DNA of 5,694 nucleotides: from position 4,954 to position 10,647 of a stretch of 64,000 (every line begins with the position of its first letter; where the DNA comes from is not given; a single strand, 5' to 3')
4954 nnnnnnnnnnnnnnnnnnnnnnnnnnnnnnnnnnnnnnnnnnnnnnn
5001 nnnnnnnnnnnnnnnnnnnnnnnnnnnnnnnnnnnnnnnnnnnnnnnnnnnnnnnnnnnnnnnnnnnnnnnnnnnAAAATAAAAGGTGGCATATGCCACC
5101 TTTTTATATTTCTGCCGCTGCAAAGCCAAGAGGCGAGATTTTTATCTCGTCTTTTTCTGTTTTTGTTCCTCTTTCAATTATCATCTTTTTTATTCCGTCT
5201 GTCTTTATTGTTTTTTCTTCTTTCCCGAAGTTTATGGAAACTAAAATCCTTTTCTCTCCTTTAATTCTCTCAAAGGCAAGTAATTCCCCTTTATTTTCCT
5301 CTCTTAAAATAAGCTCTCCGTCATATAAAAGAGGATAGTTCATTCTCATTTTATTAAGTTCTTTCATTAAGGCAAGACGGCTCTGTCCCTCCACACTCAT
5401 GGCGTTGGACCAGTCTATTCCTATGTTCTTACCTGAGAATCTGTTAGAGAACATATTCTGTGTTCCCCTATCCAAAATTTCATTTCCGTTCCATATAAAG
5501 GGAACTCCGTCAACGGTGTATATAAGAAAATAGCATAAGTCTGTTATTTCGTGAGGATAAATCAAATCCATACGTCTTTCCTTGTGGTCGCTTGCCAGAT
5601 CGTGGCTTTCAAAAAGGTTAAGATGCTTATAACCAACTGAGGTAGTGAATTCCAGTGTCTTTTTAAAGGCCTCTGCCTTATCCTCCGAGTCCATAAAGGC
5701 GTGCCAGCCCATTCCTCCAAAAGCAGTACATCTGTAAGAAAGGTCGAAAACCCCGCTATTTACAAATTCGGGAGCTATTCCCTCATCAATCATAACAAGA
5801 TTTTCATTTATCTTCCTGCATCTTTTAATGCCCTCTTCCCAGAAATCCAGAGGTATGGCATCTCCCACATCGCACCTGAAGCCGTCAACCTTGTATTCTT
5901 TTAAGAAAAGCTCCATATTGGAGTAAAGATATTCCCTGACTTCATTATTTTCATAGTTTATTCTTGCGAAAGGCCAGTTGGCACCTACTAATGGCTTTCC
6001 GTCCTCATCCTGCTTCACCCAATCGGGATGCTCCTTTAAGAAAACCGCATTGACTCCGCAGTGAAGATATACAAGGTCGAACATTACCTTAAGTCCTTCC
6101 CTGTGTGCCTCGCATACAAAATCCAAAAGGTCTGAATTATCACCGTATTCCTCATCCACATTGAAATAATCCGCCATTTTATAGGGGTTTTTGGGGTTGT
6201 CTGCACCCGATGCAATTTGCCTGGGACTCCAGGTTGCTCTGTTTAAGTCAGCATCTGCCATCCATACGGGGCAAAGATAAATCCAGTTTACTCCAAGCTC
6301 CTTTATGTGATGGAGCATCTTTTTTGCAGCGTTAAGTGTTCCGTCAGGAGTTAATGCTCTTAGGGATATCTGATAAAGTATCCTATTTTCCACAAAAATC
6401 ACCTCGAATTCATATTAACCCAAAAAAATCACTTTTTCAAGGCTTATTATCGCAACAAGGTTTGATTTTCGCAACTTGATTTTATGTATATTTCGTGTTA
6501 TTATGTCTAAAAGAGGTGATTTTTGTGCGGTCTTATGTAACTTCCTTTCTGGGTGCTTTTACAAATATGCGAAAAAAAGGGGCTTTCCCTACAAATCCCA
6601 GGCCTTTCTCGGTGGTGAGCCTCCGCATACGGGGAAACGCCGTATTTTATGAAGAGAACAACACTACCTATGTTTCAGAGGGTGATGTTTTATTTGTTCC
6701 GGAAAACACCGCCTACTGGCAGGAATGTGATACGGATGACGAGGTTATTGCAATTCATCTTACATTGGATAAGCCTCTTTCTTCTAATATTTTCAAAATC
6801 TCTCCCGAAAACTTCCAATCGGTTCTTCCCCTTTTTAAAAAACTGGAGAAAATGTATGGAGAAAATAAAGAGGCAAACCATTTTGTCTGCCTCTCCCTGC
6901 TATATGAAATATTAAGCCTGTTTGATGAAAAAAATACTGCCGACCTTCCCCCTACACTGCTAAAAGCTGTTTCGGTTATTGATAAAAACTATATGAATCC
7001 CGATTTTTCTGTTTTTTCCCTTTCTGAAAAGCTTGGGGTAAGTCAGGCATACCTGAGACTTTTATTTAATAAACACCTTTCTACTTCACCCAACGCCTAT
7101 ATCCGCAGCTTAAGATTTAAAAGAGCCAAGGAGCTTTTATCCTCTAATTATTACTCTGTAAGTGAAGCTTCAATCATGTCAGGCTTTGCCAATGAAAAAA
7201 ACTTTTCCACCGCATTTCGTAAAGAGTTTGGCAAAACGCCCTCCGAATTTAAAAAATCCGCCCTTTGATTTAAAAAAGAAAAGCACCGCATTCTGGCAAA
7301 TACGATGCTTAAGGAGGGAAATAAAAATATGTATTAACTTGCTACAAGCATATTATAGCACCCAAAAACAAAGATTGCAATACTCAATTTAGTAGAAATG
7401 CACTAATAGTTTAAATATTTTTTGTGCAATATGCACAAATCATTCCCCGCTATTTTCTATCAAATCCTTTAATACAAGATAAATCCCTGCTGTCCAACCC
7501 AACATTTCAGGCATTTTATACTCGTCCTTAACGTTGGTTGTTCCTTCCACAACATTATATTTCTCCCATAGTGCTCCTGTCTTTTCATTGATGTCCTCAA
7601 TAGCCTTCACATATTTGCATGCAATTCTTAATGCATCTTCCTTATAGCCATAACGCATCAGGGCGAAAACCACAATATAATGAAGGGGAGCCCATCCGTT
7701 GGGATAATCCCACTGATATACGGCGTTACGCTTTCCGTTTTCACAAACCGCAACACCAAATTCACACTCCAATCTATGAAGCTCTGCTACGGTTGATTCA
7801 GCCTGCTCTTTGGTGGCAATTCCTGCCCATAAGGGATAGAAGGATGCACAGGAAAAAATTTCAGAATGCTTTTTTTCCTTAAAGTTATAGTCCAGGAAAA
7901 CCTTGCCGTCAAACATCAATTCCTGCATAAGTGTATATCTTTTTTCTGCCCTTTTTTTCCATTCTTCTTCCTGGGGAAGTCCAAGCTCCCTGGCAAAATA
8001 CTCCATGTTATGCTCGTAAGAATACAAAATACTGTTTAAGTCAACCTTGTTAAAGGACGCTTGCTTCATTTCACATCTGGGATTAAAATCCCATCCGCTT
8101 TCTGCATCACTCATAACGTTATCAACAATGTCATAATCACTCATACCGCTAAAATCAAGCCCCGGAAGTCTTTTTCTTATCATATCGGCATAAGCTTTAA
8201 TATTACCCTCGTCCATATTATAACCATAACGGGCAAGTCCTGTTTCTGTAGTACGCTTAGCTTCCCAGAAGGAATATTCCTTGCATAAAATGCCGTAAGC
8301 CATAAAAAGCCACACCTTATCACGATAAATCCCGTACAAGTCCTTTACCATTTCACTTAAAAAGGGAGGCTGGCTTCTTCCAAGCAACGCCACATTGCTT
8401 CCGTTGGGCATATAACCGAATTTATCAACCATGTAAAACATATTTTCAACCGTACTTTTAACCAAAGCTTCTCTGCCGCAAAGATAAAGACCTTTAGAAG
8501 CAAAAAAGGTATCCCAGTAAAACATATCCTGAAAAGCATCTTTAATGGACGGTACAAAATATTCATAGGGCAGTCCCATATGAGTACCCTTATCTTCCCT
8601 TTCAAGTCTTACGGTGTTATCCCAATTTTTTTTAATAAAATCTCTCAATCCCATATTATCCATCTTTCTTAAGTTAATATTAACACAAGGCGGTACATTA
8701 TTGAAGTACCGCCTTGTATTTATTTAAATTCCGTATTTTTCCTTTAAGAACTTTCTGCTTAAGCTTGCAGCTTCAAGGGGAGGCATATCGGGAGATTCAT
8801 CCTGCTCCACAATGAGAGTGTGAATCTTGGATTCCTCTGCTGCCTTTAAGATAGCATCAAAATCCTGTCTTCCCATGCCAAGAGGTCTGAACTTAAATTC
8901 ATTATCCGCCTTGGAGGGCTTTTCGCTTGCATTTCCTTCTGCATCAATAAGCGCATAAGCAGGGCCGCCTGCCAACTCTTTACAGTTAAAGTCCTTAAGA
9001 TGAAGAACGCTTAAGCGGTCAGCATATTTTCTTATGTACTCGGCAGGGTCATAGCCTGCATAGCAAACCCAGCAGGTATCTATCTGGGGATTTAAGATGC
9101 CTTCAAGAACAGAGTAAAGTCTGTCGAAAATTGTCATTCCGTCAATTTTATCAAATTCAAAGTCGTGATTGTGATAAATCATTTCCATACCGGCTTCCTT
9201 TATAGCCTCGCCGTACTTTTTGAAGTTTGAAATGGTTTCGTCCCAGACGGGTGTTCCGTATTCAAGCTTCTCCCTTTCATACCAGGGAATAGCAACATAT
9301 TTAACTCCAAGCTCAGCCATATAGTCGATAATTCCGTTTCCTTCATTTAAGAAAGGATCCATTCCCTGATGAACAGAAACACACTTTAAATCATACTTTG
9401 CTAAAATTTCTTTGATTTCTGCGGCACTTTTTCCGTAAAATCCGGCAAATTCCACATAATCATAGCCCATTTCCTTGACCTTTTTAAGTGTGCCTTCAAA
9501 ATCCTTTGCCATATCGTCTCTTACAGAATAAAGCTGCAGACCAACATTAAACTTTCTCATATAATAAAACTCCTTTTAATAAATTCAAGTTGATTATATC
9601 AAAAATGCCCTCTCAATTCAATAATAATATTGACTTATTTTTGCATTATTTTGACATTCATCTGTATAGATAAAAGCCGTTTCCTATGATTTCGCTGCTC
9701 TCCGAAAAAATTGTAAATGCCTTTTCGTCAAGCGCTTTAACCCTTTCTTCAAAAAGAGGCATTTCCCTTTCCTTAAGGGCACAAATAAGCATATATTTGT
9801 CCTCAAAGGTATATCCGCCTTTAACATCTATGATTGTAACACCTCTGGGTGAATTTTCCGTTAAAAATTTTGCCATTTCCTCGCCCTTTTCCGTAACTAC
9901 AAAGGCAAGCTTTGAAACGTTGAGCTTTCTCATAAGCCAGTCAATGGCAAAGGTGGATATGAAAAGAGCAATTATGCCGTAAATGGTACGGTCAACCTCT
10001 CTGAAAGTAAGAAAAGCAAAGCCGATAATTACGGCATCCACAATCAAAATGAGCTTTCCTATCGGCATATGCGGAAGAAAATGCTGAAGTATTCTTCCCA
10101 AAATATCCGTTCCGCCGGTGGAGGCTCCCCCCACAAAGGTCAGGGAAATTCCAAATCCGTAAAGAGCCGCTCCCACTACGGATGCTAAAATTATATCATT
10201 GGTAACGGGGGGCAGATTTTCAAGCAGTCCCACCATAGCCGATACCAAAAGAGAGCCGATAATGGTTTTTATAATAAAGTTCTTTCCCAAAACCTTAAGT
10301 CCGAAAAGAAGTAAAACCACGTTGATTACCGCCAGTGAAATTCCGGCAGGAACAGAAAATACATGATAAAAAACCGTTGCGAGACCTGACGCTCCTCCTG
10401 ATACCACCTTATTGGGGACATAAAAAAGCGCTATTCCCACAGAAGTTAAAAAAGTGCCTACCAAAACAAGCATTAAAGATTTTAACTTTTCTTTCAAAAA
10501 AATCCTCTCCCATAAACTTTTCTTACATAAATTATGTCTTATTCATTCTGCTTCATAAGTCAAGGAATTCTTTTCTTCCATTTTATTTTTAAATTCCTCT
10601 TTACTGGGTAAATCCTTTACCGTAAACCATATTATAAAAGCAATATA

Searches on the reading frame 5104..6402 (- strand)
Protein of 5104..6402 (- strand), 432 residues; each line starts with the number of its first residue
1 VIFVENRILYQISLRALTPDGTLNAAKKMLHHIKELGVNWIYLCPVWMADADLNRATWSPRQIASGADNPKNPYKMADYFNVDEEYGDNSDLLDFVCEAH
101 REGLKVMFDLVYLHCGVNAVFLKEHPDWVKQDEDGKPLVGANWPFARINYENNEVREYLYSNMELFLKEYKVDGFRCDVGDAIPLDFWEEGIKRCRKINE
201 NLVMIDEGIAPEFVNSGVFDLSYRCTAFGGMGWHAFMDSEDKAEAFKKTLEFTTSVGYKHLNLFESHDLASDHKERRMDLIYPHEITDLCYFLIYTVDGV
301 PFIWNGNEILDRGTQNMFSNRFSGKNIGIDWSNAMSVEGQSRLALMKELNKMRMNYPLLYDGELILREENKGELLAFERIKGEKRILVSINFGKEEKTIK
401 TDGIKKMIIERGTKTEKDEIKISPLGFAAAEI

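Call 65: search_protein_families(library=pfam, proteins=[window:5104-6402:-], max_evalue=0.00001)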
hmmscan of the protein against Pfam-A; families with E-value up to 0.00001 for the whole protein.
window:5104-6402:- (432 aa): 2 families
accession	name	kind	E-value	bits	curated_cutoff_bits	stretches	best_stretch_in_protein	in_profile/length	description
PF00128.31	Alpha-amylase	-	2.6e-27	96.6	22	1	20-125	15-102/446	Alpha amylase, catalytic domain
PF14871.12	GHL6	-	1.9e-07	31.8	35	1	91-178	44-131/132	Hypothetical glycosyl hydrolase 6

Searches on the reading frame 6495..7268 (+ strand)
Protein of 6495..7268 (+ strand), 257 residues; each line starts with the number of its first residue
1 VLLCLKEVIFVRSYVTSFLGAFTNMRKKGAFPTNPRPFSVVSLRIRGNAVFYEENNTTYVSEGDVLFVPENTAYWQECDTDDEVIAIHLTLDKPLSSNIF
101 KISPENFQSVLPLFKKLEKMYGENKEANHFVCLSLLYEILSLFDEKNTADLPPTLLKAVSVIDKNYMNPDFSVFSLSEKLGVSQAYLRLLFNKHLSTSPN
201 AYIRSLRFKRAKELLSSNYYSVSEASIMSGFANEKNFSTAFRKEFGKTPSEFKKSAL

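Call 65: search_protein_families(library=pfam, proteins=[window:6495-7268:+], max_evalue=0.00001)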
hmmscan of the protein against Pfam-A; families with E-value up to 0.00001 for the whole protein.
window:6495-7268:+ (257 aa): 2 families
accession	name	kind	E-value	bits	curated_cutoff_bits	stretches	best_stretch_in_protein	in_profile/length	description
PF12833.13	HTH_18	-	5.3e-21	75.2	33.6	1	176-254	1-79/80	Helix-turn-helix domain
PF00165.29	HTH_AraC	-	6.2e-12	45.8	26.6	0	220-252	9-40/42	Bacterial regulatory helix-turn-helix proteins, AraC family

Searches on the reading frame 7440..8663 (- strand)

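Call 65: search_protein_families(library=pfam, proteins=[window:7440-8663:-], max_evalue=0.00001)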
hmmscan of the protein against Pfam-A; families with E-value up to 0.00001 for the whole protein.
window:7440-8663:- (407 aa): 2 families
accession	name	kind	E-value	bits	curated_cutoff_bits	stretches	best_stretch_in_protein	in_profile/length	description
PF01204.24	Trehalase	-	5.4e-72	243.7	21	1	12-398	90-507/512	Trehalase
PF22422.2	MGH1-like_GH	-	1.6e-23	84.3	27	1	48-379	5-350/356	Mannosylglycerate hydrolase MGH1-like glycoside hydrolase domain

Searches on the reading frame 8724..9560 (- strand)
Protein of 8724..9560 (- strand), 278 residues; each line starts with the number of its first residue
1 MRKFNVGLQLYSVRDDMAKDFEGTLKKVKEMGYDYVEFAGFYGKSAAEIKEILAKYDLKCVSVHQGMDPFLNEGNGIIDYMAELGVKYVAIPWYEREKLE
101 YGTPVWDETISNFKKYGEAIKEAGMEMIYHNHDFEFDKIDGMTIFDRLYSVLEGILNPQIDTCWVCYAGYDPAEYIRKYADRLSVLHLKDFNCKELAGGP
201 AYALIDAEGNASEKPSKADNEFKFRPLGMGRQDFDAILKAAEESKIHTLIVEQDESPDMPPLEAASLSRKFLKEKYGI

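Call 65: search_protein_families(library=pfam, proteins=[window:8724-9560:-], max_evalue=0.00001)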
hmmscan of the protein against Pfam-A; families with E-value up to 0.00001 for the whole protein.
window:8724-9560:- (278 aa): 1 family
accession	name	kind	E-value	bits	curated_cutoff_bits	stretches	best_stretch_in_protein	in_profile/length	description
PF01261.30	AP_endonuc_2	-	1.2e-19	71.4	31.1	1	25-274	1-248/249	Xylose isomerase-like TIM barrel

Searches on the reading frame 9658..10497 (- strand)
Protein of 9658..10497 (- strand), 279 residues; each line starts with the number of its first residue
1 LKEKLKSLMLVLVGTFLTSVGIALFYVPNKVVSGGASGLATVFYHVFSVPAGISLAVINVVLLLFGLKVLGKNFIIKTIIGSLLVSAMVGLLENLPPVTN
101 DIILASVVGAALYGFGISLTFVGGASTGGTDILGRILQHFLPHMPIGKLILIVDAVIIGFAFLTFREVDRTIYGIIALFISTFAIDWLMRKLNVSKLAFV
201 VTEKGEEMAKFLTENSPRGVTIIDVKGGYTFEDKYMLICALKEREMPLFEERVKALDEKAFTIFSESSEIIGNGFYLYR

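Call 65: search_protein_families(library=pfam, proteins=[window:9658-10497:-], max_evalue=0.00001)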
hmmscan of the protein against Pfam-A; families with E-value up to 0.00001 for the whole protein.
window:9658-10497:- (279 aa): 2 families
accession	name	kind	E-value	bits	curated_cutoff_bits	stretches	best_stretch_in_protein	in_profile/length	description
PF02588.21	YitT_membrane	-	4.7e-56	189.9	24.3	1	8-212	2-204/205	Uncharacterised 5xTM membrane BCR, YitT family COG1284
PF10035.14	DUF2179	-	2e-16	60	22.8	1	218-272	1-55/55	Uncharacterized protein conserved in bacteria (DUF2179)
